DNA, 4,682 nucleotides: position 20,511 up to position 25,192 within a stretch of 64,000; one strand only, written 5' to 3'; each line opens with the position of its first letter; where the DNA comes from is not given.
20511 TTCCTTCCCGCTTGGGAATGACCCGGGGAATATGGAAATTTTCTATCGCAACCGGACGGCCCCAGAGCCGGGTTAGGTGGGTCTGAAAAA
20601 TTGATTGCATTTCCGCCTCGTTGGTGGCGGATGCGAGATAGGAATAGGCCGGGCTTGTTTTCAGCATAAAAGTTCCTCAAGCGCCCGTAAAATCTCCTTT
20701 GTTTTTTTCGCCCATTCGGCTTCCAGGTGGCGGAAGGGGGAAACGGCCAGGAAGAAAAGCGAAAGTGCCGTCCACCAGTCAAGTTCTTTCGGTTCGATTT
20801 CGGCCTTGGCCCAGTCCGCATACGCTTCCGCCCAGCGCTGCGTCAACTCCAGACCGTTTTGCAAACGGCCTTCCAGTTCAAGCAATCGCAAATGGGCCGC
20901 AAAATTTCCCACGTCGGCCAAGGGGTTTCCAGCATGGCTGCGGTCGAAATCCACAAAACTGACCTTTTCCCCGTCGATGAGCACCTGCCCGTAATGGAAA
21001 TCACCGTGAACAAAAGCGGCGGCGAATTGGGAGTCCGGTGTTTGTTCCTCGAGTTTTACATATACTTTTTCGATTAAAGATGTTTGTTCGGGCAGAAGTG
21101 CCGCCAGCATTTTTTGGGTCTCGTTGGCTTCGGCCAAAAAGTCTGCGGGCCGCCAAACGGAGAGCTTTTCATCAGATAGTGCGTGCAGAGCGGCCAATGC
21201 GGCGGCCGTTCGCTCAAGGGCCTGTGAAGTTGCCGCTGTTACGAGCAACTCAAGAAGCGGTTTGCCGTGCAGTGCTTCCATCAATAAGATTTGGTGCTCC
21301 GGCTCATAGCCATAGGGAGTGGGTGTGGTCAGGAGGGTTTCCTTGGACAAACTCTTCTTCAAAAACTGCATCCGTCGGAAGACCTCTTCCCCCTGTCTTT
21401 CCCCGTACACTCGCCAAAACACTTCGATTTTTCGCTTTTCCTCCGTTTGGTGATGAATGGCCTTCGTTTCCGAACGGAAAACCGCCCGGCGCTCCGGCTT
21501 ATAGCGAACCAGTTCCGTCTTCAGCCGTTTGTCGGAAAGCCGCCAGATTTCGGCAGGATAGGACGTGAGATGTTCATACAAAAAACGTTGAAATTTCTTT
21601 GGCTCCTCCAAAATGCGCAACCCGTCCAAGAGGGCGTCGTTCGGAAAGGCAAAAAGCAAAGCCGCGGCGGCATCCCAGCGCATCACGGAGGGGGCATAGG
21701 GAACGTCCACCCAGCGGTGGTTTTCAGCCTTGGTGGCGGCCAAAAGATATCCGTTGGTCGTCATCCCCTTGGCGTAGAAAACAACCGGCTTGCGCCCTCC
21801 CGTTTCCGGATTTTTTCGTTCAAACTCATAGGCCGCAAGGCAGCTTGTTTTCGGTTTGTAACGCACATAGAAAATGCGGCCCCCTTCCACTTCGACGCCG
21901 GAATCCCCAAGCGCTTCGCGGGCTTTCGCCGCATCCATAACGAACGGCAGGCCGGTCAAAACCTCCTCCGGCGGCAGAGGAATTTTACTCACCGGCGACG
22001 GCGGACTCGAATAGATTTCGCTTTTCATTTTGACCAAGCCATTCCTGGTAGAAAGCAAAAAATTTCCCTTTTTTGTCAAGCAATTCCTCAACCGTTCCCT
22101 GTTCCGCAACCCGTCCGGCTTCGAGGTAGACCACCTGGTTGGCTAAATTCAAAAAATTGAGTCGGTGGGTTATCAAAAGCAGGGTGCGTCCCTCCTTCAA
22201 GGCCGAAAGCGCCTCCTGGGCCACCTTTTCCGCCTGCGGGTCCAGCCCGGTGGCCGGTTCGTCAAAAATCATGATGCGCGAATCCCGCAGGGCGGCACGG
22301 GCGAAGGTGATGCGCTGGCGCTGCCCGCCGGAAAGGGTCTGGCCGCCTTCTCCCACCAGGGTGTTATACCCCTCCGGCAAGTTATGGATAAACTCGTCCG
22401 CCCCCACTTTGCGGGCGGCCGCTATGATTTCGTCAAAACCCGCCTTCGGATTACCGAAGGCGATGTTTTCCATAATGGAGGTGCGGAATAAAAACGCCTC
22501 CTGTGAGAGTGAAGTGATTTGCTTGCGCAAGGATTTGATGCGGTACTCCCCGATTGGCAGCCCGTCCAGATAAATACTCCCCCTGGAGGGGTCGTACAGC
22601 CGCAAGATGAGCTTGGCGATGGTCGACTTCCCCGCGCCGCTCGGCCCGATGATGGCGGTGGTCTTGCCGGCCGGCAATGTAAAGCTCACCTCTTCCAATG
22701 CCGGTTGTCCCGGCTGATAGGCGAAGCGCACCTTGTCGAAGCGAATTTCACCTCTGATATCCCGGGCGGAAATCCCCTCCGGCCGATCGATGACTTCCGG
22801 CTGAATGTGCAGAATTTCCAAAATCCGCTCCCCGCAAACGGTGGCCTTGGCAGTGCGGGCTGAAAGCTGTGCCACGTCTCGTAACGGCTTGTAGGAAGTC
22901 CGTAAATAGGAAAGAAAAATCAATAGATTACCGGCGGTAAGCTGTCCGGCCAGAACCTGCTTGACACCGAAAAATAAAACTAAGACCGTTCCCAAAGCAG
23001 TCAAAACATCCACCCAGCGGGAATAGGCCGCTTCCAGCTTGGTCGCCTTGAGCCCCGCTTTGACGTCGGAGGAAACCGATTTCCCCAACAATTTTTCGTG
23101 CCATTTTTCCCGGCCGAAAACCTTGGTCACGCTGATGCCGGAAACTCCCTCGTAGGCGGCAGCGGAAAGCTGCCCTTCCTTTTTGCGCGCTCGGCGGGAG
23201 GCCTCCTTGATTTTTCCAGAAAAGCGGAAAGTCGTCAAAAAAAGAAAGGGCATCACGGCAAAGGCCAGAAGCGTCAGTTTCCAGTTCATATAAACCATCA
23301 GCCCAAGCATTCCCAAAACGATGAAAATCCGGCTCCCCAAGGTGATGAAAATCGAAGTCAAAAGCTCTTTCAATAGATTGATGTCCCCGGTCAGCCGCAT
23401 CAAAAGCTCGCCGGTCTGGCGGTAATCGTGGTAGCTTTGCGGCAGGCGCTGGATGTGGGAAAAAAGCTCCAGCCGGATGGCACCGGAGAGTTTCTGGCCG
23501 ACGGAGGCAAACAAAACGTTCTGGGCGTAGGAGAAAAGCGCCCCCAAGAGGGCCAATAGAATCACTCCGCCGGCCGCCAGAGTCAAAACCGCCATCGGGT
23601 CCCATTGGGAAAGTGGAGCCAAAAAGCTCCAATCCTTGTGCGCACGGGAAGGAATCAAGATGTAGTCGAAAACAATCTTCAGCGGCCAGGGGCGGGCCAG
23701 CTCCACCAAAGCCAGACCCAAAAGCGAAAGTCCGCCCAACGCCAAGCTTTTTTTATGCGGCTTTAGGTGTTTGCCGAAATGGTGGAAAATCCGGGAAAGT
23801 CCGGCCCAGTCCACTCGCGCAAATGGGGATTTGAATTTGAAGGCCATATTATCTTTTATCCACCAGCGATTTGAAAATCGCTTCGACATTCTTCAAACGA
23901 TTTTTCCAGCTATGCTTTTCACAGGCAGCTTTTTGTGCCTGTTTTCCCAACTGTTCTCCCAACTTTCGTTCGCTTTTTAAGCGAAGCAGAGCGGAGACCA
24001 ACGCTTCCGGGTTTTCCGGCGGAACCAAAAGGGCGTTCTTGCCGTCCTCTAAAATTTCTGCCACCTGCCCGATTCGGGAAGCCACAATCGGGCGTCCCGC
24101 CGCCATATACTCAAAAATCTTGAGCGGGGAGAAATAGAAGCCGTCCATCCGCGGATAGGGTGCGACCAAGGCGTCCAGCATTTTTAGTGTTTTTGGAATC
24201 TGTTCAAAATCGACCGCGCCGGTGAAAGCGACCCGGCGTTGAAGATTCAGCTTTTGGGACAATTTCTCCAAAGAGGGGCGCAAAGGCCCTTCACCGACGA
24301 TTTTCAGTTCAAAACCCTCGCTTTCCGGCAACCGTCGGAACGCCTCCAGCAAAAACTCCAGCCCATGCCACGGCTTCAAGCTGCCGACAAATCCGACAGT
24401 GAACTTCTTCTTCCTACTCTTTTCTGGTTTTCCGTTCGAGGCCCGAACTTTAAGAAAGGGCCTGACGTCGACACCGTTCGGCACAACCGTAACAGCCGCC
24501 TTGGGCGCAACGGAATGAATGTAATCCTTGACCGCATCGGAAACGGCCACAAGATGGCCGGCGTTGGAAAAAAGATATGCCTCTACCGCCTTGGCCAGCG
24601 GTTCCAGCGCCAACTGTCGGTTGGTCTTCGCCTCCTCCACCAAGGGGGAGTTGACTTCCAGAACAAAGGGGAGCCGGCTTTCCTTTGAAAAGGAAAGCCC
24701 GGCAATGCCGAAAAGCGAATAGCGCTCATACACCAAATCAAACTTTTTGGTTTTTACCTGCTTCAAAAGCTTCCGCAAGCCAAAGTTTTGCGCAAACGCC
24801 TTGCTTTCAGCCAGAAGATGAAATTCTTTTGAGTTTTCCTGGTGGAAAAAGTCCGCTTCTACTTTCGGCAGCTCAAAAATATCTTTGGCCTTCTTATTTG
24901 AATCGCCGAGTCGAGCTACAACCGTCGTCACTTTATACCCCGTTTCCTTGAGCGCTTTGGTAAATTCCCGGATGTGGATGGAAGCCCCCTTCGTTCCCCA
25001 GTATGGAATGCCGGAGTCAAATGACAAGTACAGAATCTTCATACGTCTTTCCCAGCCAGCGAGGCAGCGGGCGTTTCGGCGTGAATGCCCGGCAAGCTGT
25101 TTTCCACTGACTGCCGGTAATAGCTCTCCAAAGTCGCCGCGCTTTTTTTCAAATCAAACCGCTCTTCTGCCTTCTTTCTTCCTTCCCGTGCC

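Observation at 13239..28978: Tightly coupled 11-gene operon linking anionic-glycan synthesis, export, two atypical kinases and surface proteins: candidate novel surface-glycan and cargo-attachment system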

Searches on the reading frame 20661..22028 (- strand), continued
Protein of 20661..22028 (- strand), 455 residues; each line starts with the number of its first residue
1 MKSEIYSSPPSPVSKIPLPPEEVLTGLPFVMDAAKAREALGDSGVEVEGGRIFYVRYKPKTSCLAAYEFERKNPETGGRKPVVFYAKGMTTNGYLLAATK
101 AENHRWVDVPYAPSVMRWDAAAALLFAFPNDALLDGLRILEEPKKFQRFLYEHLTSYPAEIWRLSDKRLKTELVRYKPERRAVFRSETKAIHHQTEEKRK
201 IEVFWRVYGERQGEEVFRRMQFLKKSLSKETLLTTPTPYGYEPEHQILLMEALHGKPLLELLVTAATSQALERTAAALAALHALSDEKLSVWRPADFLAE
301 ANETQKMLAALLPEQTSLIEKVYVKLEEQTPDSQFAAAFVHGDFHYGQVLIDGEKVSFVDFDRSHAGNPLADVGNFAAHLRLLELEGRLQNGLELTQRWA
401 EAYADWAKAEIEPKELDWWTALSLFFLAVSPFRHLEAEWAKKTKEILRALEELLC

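Call 24: find_related_loci(query=A1, collection=genome_contigs, flank=10000)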
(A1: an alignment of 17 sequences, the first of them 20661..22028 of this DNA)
Query A1 (455 aa) in genome_contigs; peptide patterns used: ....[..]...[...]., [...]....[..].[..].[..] (x = any residue, [..] = any of these).
600 stretches matched a pattern (row limit reached: there are more); 96 encode a relative of the query (tblastn E <= 1e-3); the best 80 are kept; 80 distinct loci.
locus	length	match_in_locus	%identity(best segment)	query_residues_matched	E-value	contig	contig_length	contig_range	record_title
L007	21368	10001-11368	74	1-455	0e+0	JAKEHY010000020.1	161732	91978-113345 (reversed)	MAG: Candidatus Zixiibacteriota bacterium isolate PMV_8.32 PMV_8.32.k101_403946, whole genome shotgun sequence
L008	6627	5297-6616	38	13-447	2e-99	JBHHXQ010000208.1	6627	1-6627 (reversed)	MAG: Candidatus Krumholzibacteriia bacterium isolate D_1_bin.29 NODE_6613_length_6627_cov_4.934571, whole genome shotgun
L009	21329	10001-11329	38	11-454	1e-98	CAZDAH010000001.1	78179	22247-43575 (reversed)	MAG TPA_asm: uncultured Ignavibacteria bacterium isolate binchicken_co395_172 genome assembly, contig: NODE_16_length_78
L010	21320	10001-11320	34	19-454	9e-80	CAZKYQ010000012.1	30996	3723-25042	MAG TPA_asm: uncultured Ignavibacteria bacterium isolate binchicken_co275_126 genome assembly, contig: NODE_1598_length_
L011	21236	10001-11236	34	46-454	8e-73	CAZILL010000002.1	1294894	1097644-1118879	MAG TPA_asm: uncultured Ignavibacteriales bacterium isolate SRP302447_co3_184 genome assembly, contig: NODE_4_length_129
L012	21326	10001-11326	26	11-454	1e-48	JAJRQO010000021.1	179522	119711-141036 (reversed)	MAG: Candidatus Zixiibacteriota bacterium isolate Dive100_bin10.64 k141_586510, whole genome shotgun sequence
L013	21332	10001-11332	35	15-454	1e-87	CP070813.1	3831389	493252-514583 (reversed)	MAG: Candidatus Zixiibacteriota bacterium isolate bin119 chromosome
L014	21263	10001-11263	27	11-454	2e-35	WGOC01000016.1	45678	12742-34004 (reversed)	MAG: bacterium isolate RI_55 c_000000142022, whole genome shotgun sequence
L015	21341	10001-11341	24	21-455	4e-31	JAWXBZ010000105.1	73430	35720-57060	MAG: Candidatus Eisenbacteria bacterium isolate MP8IB2.79 k99_497576, whole genome shotgun sequence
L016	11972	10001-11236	28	21-454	3e-31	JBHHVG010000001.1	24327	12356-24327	MAG: Myxococcota bacterium isolate S.4.sp2_bin.9 NODE_619_length_24327_cov_4.338950, whole genome shotgun sequence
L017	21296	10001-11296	40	18-448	1e-99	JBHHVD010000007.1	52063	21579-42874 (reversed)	MAG: Candidatus Krumholzibacteriia bacterium isolate S.4.sp3_bin.33 NODE_125_length_52063_cov_6.212583, whole genome sho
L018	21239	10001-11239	27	21-455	8e-31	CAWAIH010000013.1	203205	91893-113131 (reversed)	MAG: uncultured Nitrospiraceae bacterium isolate MFD02134.bin.2.198 genome assembly, contig: contig_33390, whole genome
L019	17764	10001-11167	28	21-447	8e-30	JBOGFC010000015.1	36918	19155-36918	MAG: Acidimicrobiia bacterium isolate M3-B2_metabat2.bin.49 k127_164912, whole genome shotgun sequence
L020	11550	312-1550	28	21-454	3e-28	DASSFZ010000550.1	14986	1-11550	MAG TPA_asm: Anaerolineae bacterium isolate SMAG_U1019 k141_944693, whole genome shotgun sequence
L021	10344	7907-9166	29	24-454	3e-28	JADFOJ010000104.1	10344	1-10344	MAG: Planctomycetota bacterium isolate B68T1L10 B68T1L10_NODE10786, whole genome shotgun sequence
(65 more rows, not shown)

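Call 43: predict_structure(alignment_id=A1)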
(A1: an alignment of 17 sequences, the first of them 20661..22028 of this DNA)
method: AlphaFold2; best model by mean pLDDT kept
length: 455 residues; sequences in the alignment: 17
mean_pLDDT: 90.9   pTM: 0.88
mean pLDDT of the five models: 90.9, 90.6, 89.7, 89.5, 89.2
residues with pLDDT >= 90: 348; 70-90: 91; 50-70: 2; < 50: 14
segments of 3 or more residues with pLDDT < 50: 1-14
pLDDT, mean of each block of 10 residues (from residue 1): 30 61 89 95 91 93 95 85 96 93 90 94 96 90 86 85 83 93 94 92 93 93 91 94 93 94 93 97 95 95 96 95 97 87 96 95 96 98 93 93 95 95 97 91 96 93
secondary structure, 60 per line:
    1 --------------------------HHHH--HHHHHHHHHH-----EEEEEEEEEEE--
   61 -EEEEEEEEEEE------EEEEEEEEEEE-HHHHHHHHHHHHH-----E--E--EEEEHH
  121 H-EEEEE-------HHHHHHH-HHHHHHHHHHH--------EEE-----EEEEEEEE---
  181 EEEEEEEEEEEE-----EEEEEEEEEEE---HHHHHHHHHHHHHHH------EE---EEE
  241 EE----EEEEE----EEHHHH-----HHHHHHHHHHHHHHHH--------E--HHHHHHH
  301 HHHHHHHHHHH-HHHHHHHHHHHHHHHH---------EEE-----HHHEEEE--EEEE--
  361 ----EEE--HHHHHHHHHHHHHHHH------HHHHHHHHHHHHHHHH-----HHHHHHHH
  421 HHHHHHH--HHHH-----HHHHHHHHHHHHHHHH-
elements in order: H27-30 H33-42 E48-58 E62-72 E79-89 H91-103 E115-118 E123-127 H135-141 H143-153 E162-164 E170-177 E181-192 E198-208 H212-226 E238-242 E247-251 H258-261 H267-282 H294-311 H313-328 E338-340 E349-352 E355-358 E365-367 H370-385 H392-407 H413-427 H430-433 H439-454
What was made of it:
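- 20661..22028 (-): Kinase 1: an APH/choline-kinase-fold kinase with an extra N-terminal domain of about 150 residues. The AF2 model has pLDDT 90.9 (call 43).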

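Call 61: search_protein_representatives(alignment_id=A1)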
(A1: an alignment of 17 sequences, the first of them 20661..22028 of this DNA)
Query: 17 sequences, 450 profile positions. Proteins with E-value up to 0.001 (for the whole library): 20943; up to 1e-10: 9639; up to 1e-30: 3456. The best 150 are listed.
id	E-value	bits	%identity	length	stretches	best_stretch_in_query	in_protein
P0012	2.0e-187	639.9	-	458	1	8-449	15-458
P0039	8.6e-166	568.7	-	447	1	5-449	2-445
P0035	1.3e-165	568.1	-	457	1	11-449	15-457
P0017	1.6e-152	524.9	-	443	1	9-449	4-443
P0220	4.9e-151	520.0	-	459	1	9-449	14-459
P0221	1.9e-149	514.8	-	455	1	9-449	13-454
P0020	2.9e-146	504.3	-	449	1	1-449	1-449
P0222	4.2e-144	497.2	-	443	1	13-447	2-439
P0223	6.0e-143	493.4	-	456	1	10-448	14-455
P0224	9.2e-143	492.8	-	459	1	8-448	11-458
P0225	9.5e-143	492.7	-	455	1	9-444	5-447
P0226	8.8e-142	489.5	-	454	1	10-449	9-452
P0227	4.1e-141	487.3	-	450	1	8-448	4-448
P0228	6.0e-141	486.8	-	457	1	8-449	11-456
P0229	5.9e-137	473.6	-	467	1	10-449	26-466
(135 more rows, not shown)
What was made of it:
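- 20661..22028 (-): A profile search found 3456 cluster representatives at E<=1e-30 (call 61).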

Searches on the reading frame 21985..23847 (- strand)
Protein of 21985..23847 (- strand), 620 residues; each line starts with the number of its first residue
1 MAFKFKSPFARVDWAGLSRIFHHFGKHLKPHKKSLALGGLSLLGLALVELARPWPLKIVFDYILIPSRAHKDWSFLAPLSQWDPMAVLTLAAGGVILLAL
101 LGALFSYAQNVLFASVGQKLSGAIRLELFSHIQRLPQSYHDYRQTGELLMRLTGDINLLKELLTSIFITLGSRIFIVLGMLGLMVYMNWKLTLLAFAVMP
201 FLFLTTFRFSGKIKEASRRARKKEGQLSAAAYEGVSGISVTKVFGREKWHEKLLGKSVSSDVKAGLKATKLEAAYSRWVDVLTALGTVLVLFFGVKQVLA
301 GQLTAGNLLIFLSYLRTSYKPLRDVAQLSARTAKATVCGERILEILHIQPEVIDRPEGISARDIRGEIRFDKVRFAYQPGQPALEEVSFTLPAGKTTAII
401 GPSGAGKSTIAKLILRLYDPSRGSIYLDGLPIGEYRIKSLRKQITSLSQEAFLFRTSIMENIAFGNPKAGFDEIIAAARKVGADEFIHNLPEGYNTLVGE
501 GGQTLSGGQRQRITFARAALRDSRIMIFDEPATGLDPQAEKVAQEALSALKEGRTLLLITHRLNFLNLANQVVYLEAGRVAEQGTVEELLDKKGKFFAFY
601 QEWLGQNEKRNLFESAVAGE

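Call 4: search_protein_families(library=pfam, proteins=[window:21985-23847:-], max_evalue=0.01)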
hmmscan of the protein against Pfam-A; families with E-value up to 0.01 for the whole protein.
window:21985-23847:- (620 aa): 5 families
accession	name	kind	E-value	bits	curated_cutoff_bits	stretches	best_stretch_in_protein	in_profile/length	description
PF00664.28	ABC_membrane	-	2.2e-48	165.8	28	1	38-317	4-269/274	ABC transporter transmembrane region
PF00005.33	ABC_tran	-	1.5e-32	113.5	25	1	384-532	1-136/137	ABC transporter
PF13304.12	AAA_21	-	3.5e-07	31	27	0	511-566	244-303/304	AAA domain, putative AbiEii toxin, Type IV TA system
PF02463.25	SMC_N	-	9.9e-06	25.6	40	1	504-575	136-211/220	RecF/RecN/SMC N terminal domain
PF13555.12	AAA_29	-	0.0033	17.6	27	1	393-410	22-38/61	P-loop containing region of AAA domain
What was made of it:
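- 21985..23847 (-): Half-size ABC exporter with a fused membrane domain and ATPase domain (MsbA/HepA/NdvA-like fold class). It is the inner-membrane export step. ABC_membrane at 2.2e-48 and ABC_tran at 1.5e-32 (call 4).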

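Call 5: search_protein_families(library=ncbifam, proteins=[window:21985-23847:-], max_evalue=0.01)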
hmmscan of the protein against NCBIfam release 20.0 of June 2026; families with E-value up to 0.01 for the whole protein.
window:21985-23847:- (620 aa): 188 families (the best 25 are shown)
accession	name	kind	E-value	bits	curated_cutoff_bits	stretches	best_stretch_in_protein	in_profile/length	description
TIGR02204.1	MsbA_rel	hypoth_equivalog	3.8e-119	398.9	780.4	1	94-595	63-567/576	ABC transporter, permease/ATP-binding protein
TIGR02203.1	MsbA_lipidA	equivalog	6.4e-117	391.4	602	1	85-600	51-566/572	lipid A export permease/ATP-binding protein MsbA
NF045513.1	HepA_fam_ABC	equivalog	1.8e-108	363.6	725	1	95-601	101-607/610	heterocyst formation ABC transporter subunit HepA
TIGR01846.1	type_I_sec_HlyB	subfamily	2.4e-106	356.6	725.55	1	85-602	175-691/694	type I secretion system permease/ATPase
TIGR00958.1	3a01208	subfamily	1.8e-105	353.8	874.6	1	97-596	209-707/711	antigen peptide transporter 2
NF052233.1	CphA_assoc_ABC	equivalog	5.6e-105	352.3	880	1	24-609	175-749/766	cyanophycin metabolism-associated ABC transporter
NF008381.0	PRK11176.1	equivalog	4.5e-100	335.7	867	1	88-601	64-577/582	lipid A ABC transporter ATP-binding protein/permease MsbA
TIGR03375.1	type_I_sec_LssB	subfamily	4.4e-99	332.6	693.1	1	88-593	188-692/696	type I secretion system permease/ATPase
NF010178.0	PRK13657.1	equivalog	1.7e-92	310.8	733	1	107-601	70-568/588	glucan ABC transporter ATP-binding protein/ permease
TIGR01193.1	bacteriocin_ABC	subfamily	2.7e-89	300.5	523.85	1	86-598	193-704/708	peptide cleavage/export ABC transporter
TIGR03797.1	NHLM_micro_ABC2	equivalog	2e-86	291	709.4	1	93-600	180-682/686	NHLP bacteriocin export ABC transporter permease/ATPase subunit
TIGR02857.1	CydD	equivalog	5.2e-84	283.1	435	1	81-575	36-529/529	thiol reductant ABC exporter subunit CydD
TIGR03796.1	NHLM_micro_ABC1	equivalog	5.2e-83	279.5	853.3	1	24-596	145-705/710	NHLP family bacteriocin export ABC transporter peptidase/permease/ATPase subunit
TIGR02868.1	CydC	equivalog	5e-78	263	329.05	1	84-563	48-530/530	thiol reductant ABC exporter subunit CydC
NF008364.0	PRK11160.1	equivalog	9.1e-78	262.3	630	1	91-602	62-574/575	heme ABC transporter ATP-binding protein/permease CydC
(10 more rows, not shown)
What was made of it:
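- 21985..23847 (-): MsbA models score 391-399 bits, below their cut-offs of 602-780 (call 5).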

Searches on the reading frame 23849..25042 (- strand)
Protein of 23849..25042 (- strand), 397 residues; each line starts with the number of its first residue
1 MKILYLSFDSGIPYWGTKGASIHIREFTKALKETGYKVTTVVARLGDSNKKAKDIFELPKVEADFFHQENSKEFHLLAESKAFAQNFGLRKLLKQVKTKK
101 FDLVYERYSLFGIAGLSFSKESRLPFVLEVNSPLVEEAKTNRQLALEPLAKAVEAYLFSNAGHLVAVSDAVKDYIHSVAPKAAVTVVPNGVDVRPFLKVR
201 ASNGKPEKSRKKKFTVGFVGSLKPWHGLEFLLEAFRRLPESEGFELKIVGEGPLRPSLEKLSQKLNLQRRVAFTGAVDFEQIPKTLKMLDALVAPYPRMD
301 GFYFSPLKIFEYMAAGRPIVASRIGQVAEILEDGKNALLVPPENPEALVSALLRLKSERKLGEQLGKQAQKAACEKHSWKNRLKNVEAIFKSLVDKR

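Call 4: search_protein_families(library=pfam, proteins=[window:23849-25042:-], max_evalue=0.01)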
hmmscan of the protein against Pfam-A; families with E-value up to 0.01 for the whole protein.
window:23849-25042:- (397 aa): 5 families
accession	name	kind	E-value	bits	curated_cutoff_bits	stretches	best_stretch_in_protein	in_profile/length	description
PF13692.12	Glyco_trans_1_4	-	5.3e-34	117.9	27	1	214-355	2-139/142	Glycosyl transferases group 1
PF00534.26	Glycos_transf_1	-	7.6e-33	113.9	26.4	1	205-371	7-171/172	Glycosyl transferases group 1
PF13439.12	Glyco_transf_4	-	4.5e-18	66.3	28.5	1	19-193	3-168/170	Glycosyltransferase Family 4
PF13524.12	Glyco_trans_1_2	-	6.6e-12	46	25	1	229-387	3-143/144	Glycosyl transferase-like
PF13579.12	Glyco_trans_4_4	-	1.1e-09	39.3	29.7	1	19-190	2-158/158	Glycosyl transferase 4-like domain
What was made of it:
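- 23849..25042 (-): GT4 glycosyltransferase b. Glyco_trans_1_4 at 5.3e-34 plus Glyco_transf_4 (call 4).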

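Call 5: search_protein_families(library=ncbifam, proteins=[window:23849-25042:-], max_evalue=0.01)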
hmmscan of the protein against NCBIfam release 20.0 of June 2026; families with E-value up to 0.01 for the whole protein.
window:23849-25042:- (397 aa): 34 families (the best 25 are shown)
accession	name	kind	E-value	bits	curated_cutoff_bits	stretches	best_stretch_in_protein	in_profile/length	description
TIGR04063.1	stp3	hypoth_equivalog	3.2e-39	134.9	442.05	1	19-394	15-396/397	TIGR04063 family PEP-CTERM/XrtA system glycosyltransferase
TIGR03088.1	stp2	hypoth_equivalog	1.6e-26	93.3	409.05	1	163-392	139-372/374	TIGR03088 family PEP-CTERM/XrtA system glycosyltransferase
NF041876.1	EPS_EpsE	equivalog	1.6e-25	90.1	400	1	171-378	176-381/389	exopolysaccharide biosynthesis GT4 family glycosyltransferase EpsE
TIGR03449.1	mycothiol_MshA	equivalog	2.6e-20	72.7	462.5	1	75-393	79-403/406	D-inositol-3-phosphate glycosyltransferase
TIGR03999.1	thiol_BshA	equivalog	1.9e-19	69.8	273.7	1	148-394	132-374/375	N-acetyl-alpha-D-glucosaminyl L-malate synthase BshA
NF007640.0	PRK10307.1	subfamily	5.6e-18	65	276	1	144-394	155-408/411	WcaI family glycosyltransferase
TIGR04047.1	MSMEG_0565_glyc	hypoth_equivalog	2.5e-17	63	259.85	1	18-382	12-363/373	MSMEG_0565 family glycosyltransferase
NF047676.1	TeichurnBiosyTuaH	equivalog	2.3e-16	59.7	550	1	152-385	150-379/384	teichuronic acid biosynthesis protein TuaH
NF047684.1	TeichurnBiosyTuaC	equivalog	3.1e-16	59.3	550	1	112-391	121-387/391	teichuronic acid biosynthesis protein TuaC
NF038298.1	EPS_HpsO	equivalog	1.1e-15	57.3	575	1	152-391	138-385/388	hormogonium polysaccharide biosynthesis glycosyltransferase HpsO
NF012028.0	PRK15484.1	subfamily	4.6e-15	55.6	618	1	150-392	129-377/380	lipopolysaccharide N-acetylglucosaminyltransferase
TIGR02149.1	glgA_Coryne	subfamily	3.7e-14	52.7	302.4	1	149-392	133-389/391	glycogen synthase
NF049988.1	MGlcDAGSynMgs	equivalog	1.4e-12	47.7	400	1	89-396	75-390/398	alpha-monoglucosyldiacylglycerol synthase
TIGR03087.1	stp1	hypoth_equivalog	4.9e-12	45.7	316.65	1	152-391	164-395/397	TIGR03087 family PEP-CTERM/XrtA system glycosyltransferase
NF041010.1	glycosy_Agl16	equivalog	3.9e-11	42.4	575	1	154-393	127-351/352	glycosylation protein Agl16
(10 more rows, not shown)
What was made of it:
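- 23849..25042 (-): TIGR04063 scores 134.9 bits, below its cut-off (call 5).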
